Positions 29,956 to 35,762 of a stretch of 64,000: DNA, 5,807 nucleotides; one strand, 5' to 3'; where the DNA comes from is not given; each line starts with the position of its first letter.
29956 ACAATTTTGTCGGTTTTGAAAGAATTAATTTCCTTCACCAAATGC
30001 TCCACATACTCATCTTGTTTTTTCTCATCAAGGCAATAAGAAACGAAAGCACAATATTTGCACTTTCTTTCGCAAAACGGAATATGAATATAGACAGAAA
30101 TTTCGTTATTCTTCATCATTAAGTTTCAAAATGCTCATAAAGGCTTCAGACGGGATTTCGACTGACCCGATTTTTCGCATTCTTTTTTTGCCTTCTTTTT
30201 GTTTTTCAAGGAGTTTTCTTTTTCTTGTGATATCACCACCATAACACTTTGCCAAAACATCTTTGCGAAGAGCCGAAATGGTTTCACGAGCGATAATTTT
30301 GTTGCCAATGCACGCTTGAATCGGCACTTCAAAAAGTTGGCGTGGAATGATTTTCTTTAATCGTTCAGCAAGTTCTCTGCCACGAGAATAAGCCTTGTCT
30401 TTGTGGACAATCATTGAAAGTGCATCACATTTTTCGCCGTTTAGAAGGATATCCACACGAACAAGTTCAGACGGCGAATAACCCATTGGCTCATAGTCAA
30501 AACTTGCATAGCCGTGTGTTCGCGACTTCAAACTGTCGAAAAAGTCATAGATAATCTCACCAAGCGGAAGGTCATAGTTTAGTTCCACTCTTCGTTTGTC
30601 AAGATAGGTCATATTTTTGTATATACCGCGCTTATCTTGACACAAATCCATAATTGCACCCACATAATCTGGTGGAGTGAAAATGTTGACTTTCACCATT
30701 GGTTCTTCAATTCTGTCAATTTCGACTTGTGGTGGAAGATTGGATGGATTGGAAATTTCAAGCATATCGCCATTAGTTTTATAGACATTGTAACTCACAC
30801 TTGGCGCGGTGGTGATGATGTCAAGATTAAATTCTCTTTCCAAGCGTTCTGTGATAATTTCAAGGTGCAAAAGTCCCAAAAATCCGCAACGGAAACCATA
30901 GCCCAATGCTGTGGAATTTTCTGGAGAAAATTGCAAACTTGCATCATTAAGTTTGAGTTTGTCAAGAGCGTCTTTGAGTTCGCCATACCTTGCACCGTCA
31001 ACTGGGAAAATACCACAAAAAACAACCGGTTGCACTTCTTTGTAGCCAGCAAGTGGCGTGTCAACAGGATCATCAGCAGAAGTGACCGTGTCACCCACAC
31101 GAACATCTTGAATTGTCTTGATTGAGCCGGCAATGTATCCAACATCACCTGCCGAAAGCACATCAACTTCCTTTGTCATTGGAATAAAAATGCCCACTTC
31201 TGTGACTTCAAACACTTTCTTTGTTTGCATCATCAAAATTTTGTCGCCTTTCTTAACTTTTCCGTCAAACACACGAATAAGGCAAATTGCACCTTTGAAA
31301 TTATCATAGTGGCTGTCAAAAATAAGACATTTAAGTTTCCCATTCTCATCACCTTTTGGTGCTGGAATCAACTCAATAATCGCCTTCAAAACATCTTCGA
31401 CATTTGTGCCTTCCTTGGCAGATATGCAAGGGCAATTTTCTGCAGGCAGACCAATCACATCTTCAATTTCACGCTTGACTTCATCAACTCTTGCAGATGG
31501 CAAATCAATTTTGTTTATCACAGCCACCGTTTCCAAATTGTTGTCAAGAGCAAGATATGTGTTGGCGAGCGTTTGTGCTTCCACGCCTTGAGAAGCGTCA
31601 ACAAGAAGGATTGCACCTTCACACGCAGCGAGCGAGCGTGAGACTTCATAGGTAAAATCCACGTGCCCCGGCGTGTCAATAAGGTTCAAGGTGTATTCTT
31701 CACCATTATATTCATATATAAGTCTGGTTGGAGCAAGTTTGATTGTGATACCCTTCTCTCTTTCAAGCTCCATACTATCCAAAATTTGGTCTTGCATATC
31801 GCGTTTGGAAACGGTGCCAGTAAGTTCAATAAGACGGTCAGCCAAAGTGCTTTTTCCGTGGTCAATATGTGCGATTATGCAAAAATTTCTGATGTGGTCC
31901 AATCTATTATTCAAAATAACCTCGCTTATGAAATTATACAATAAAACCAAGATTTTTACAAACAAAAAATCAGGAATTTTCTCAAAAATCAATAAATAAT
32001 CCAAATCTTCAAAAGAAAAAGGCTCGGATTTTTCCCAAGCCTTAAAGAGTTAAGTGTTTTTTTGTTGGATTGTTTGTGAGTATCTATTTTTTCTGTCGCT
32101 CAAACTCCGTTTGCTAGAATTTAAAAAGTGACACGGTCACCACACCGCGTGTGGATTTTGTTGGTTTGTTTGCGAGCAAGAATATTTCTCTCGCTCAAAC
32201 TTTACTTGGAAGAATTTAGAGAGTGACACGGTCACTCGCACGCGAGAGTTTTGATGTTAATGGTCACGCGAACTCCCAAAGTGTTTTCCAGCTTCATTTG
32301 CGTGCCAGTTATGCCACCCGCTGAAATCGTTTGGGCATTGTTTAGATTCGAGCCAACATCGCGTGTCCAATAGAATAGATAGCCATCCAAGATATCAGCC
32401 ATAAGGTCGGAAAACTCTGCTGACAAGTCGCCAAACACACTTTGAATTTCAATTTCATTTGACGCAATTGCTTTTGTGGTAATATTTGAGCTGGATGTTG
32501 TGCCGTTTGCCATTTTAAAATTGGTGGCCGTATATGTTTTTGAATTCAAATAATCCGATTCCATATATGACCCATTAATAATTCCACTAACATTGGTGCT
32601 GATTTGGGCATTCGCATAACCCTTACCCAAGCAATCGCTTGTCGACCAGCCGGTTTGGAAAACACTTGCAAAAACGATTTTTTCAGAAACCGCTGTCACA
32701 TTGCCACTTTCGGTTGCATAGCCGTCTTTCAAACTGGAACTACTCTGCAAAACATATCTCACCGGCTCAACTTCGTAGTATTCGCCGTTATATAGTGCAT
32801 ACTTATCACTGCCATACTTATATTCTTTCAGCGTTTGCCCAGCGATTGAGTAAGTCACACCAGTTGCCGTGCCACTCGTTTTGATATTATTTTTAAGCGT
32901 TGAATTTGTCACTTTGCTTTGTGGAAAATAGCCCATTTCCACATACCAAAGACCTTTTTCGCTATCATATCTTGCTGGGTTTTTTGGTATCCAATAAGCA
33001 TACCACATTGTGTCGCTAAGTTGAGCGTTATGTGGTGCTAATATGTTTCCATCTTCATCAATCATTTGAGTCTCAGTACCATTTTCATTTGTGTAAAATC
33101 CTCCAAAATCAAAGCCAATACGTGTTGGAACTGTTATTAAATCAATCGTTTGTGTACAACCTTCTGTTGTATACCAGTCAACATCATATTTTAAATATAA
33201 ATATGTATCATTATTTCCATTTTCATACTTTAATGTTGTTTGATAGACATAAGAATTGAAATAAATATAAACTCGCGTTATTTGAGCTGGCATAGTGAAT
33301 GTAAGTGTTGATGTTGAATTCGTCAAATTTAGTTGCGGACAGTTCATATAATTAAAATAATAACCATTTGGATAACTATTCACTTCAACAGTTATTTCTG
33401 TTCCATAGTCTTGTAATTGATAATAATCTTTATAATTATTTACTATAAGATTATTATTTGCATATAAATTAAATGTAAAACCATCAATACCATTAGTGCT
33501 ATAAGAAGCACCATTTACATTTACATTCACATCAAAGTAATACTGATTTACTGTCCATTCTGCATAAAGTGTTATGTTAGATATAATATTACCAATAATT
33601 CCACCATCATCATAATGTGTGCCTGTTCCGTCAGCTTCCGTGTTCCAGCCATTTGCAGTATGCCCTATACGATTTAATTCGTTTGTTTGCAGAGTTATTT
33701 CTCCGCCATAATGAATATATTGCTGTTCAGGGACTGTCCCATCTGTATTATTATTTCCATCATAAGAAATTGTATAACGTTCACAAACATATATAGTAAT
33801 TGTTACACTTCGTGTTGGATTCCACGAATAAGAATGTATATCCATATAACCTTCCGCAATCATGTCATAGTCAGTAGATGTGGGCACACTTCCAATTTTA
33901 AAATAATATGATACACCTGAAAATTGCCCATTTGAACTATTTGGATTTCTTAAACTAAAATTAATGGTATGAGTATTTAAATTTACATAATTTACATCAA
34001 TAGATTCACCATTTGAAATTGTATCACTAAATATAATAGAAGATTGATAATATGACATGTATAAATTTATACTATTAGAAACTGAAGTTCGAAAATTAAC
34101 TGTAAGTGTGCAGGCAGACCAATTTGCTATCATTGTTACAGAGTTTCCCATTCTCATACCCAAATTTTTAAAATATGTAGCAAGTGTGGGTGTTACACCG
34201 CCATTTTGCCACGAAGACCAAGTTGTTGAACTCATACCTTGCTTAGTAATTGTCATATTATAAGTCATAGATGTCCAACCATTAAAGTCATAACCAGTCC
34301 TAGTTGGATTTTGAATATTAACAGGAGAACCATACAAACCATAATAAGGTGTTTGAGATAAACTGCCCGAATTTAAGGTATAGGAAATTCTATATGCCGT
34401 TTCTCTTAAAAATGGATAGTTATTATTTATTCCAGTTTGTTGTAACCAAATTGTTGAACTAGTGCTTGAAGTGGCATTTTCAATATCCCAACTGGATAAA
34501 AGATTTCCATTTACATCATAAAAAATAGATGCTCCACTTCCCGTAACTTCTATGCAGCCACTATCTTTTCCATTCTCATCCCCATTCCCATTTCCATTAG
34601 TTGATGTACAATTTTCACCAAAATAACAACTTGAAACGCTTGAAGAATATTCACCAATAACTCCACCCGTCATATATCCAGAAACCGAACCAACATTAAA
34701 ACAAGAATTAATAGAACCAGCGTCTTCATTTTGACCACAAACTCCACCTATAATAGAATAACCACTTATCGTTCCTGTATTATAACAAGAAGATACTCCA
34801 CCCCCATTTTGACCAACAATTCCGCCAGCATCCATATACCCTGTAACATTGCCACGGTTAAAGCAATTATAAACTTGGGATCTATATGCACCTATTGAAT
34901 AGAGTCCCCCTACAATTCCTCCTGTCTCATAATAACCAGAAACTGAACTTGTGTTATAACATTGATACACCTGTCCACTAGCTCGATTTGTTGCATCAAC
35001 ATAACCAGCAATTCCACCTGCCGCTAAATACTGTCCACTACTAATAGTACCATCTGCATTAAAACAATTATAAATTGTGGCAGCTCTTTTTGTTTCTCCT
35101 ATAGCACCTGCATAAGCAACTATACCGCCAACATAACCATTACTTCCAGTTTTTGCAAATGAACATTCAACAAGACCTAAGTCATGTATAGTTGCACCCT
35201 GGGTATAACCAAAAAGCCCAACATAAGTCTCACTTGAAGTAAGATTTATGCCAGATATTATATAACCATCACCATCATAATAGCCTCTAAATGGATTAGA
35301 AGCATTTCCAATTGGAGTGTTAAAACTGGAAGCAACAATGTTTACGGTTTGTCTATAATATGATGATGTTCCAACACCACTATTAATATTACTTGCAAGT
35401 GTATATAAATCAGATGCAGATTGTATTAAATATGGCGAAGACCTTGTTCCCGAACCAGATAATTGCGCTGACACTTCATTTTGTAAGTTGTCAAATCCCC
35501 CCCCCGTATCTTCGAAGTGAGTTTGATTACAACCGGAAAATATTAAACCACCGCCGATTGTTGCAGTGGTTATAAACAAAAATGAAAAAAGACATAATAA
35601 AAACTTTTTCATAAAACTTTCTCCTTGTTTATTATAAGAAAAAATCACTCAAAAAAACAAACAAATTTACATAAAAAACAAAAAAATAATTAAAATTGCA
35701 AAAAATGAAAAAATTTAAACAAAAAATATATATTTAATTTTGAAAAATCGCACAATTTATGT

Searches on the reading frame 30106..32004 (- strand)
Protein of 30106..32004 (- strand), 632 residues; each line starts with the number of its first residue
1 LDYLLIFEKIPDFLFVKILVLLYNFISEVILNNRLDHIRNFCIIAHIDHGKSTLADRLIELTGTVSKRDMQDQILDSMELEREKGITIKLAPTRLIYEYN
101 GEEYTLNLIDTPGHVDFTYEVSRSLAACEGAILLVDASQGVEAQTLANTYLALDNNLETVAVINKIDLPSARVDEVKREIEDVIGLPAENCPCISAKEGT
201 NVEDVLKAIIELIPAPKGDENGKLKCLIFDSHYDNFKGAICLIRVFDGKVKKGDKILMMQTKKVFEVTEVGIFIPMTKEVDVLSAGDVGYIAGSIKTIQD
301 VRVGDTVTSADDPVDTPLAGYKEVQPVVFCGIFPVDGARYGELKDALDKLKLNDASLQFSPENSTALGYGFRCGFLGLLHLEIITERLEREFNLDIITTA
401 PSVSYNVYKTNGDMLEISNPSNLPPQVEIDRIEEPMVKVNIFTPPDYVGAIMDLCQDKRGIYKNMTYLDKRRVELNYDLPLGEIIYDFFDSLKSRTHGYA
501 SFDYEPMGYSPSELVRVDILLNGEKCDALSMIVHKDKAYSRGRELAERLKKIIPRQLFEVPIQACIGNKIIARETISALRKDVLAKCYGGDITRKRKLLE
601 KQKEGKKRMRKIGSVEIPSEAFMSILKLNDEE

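Call 14: search_protein_families(library=pfam, proteins=[window:30106-32004:-], max_evalue=0.01)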
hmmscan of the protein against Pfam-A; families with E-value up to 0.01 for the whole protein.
window:30106-32004:- (632 aa): 10 families
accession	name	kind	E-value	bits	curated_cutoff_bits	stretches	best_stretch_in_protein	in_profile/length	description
PF00009.33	GTP_EFTU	-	7.8e-56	189.1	26.5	1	37-214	2-187/188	Elongation factor Tu GTP binding domain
PF06421.17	LepA_C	-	6.5e-52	174.6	29.7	1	521-627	1-107/107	GTP-binding protein LepA C-terminus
PF00679.30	EFG_C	-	3.1e-22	78.8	27.9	1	432-518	2-87/89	Elongation factor G C-terminus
PF03144.31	GTP_EFTU_D2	-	1.5e-15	57.8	30.3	1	238-308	1-73/73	Elongation factor Tu domain 2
PF22042.2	EF-G_D2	-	1.9e-07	31.6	27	1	224-309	2-83/84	Elongation factor G domain 2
PF14492.12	EFG_III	-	2.8e-06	27.7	27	1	325-398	3-73/75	Elongation Factor G, domain III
PF00071.28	Ras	-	6.8e-05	23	21.6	1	84-213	28-160/162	Ras family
PF01926.29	MMR_HSR1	-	0.00081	19.9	21.9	1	48-165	9-113/113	50S ribosome-binding GTPase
PF16897.10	MMR_HSR1_Xtn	-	0.0048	17.3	35.2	0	157-211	56-102/106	C-terminal region of MMR_HSR1 domain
PF16658.11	RF3_C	-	0.0082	16.4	40.1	0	325-404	8-84/132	Class II release factor RF3, C-terminal domain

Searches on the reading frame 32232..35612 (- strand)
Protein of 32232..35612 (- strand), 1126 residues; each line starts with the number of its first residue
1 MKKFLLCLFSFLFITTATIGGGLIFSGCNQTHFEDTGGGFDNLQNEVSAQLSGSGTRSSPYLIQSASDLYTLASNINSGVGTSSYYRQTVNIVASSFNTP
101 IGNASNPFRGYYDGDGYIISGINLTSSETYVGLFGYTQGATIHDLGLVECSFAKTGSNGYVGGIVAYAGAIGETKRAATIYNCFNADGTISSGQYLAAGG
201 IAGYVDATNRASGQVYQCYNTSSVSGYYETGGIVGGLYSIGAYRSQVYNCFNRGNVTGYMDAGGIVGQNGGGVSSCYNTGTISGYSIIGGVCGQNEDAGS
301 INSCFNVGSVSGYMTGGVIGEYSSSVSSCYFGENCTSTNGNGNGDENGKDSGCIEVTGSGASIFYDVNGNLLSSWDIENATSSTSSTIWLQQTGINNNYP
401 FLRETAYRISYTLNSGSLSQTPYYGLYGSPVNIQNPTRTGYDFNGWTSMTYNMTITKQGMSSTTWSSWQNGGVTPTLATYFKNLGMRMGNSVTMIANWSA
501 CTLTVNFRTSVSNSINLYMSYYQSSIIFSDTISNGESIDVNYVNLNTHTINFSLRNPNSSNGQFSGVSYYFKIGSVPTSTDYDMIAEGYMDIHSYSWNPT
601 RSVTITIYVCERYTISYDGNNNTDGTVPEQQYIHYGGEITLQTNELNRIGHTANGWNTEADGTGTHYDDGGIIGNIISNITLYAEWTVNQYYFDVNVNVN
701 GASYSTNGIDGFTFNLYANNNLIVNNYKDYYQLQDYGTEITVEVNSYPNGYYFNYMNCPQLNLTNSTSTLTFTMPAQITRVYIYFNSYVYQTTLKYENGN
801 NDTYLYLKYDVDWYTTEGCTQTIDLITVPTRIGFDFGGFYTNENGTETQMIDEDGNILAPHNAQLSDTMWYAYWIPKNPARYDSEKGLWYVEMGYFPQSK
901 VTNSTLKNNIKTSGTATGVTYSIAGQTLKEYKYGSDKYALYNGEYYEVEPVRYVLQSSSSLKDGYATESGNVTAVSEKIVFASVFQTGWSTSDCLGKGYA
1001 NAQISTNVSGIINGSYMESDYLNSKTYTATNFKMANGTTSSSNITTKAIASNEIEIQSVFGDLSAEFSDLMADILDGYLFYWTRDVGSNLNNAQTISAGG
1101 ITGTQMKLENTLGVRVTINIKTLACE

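Call 14: search_protein_families(library=pfam, proteins=[window:32232-35612:-], max_evalue=0.01)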
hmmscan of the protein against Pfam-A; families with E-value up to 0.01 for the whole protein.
window:32232-35612:- (1126 aa): 1 family
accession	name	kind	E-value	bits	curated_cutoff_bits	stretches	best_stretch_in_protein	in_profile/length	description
PF09479.16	Flg_new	-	3e-13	50.1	27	2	613-684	1-64/65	Listeria-Bacteroides repeat domain (List_Bact_rpt)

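Call 76: find_homologous_proteins(query=window:32232-35612:-, max_evalue=0.001)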
Query window:32232-35612:- (1126 aa): 3348 proteins with E <= 0.001 among 8000 candidates; the best 120 are listed.
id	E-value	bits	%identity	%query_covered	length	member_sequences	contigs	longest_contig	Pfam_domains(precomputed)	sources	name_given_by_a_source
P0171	0.0e+0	2363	94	100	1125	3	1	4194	PF09479.17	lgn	-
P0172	3.6e-271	921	46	61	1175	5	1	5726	PF09479.17,PF07581.18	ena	-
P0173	9.9e-223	761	58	43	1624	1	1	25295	PF09479.17,PF07581.18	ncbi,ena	-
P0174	6.8e-201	688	55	32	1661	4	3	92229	PF09479.17,PF07581.18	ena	-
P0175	1.1e-119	419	33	95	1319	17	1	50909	PF09479.17,PF07581.18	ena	-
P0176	3.4e-118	415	33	31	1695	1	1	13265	PF09479.17,PF07581.18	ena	-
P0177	1.5e-103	366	36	25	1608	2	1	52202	PF07581.18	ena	-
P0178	1.5e-101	359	34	32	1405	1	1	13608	PF09479.17,PF07581.18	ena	-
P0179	4.2e-101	358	45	30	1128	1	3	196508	PF09479.17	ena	-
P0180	4.4e-101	358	45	30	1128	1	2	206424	PF09479.17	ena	-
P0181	1.5e-100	356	33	32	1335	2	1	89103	PF09479.17,PF07581.18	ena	-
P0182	2.8e-99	352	45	30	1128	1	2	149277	PF09479.17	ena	-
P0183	3.5e-92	328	46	30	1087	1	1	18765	PF09479.17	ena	-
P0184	3.3e-91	325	33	32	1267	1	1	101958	PF09479.17,PF07581.18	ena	-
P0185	8.7e-91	324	32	100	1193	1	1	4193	PF09479.17,PF07581.18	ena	-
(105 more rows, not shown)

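Call 84: list_cluster_members(proteins=[P0001, P0002, P0171, P0179, P0183, P0173, P0174, P0031, P0046, P0029])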
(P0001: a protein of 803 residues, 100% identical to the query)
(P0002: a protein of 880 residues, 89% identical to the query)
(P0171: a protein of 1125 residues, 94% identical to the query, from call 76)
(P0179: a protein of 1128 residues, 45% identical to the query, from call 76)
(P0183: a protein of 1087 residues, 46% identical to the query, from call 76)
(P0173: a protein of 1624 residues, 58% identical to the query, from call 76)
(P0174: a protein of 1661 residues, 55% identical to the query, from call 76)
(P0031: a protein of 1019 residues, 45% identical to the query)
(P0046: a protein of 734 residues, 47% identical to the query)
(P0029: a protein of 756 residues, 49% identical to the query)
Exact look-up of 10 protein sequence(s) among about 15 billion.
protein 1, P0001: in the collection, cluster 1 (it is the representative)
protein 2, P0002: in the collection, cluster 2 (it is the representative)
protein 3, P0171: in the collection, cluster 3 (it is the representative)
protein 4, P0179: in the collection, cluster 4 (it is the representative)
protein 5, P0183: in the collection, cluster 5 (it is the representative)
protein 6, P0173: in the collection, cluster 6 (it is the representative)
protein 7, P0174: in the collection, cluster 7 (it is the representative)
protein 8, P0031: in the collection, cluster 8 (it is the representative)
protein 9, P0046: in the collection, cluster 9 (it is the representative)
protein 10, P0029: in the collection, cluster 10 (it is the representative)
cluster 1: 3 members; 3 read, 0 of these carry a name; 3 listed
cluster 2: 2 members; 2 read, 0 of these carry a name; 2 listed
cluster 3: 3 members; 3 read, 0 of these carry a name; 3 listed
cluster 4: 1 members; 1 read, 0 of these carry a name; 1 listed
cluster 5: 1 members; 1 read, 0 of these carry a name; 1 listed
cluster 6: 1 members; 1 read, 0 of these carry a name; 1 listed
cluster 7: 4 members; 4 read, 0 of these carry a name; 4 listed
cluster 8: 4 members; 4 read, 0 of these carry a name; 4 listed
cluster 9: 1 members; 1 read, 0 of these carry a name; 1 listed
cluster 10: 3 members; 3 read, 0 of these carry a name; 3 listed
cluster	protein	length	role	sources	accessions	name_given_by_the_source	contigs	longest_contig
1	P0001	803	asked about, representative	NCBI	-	-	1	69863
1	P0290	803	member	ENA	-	-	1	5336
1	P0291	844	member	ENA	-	-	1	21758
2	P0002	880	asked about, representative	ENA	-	-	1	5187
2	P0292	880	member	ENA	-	-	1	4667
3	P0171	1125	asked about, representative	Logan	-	-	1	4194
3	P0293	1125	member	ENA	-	-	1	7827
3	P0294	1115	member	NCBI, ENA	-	-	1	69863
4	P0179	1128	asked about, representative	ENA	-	-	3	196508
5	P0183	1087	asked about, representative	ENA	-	-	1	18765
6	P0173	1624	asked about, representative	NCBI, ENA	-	-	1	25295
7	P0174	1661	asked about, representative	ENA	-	-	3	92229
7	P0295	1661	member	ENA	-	-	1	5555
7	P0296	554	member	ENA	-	-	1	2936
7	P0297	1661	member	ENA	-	-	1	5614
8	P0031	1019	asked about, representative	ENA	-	-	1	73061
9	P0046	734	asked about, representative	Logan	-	-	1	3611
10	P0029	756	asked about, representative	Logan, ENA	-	-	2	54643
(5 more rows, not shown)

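Call 88: find_encoding_contigs(protein=P0173, flank=1500, max_places=5)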
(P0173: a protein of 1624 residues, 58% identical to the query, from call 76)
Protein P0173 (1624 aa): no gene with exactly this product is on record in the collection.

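Call 89: find_encoding_contigs(protein=P0183, flank=1500, max_places=5)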
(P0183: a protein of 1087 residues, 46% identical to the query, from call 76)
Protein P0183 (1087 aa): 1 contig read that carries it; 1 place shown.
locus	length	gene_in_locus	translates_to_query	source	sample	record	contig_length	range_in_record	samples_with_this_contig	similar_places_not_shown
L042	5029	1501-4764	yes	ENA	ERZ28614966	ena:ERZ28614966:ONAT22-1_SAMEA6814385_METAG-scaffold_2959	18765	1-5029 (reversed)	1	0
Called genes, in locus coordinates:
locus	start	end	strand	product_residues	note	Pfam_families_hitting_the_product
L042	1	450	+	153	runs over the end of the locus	PF02130:YbeY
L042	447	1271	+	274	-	PF00350:Dynamin_N (faint), PF01926:MMR_HSR1, PF02421:FeoB_N (weak), PF04548:AIG1, PF00009:GTP_EFTU (weak), PF07650:KH_2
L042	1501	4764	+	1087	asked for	PF09479:Flg_new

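Call 90: find_encoding_contigs(protein=P0179, flank=1500, max_places=5)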
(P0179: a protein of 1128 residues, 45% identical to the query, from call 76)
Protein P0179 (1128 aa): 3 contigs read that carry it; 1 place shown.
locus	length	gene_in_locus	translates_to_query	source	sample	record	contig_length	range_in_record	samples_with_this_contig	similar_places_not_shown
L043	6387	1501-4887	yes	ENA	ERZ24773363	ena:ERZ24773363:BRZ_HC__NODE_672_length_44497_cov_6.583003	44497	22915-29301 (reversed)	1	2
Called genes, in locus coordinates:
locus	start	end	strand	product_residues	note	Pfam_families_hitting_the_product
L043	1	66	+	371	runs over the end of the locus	PF06898:YqfD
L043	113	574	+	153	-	PF02130:YbeY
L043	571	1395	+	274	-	PF00350:Dynamin_N (faint), PF01926:MMR_HSR1, PF02421:FeoB_N (weak), PF04548:AIG1, PF00009:GTP_EFTU (weak), PF07650:KH_2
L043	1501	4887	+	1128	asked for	PF09479:Flg_new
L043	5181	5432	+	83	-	PF04070:DUF378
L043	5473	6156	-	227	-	PF00702:Hydrolase, PF12710:HAD, PF13419:HAD_2, PF05822:UMPH-1 (weak)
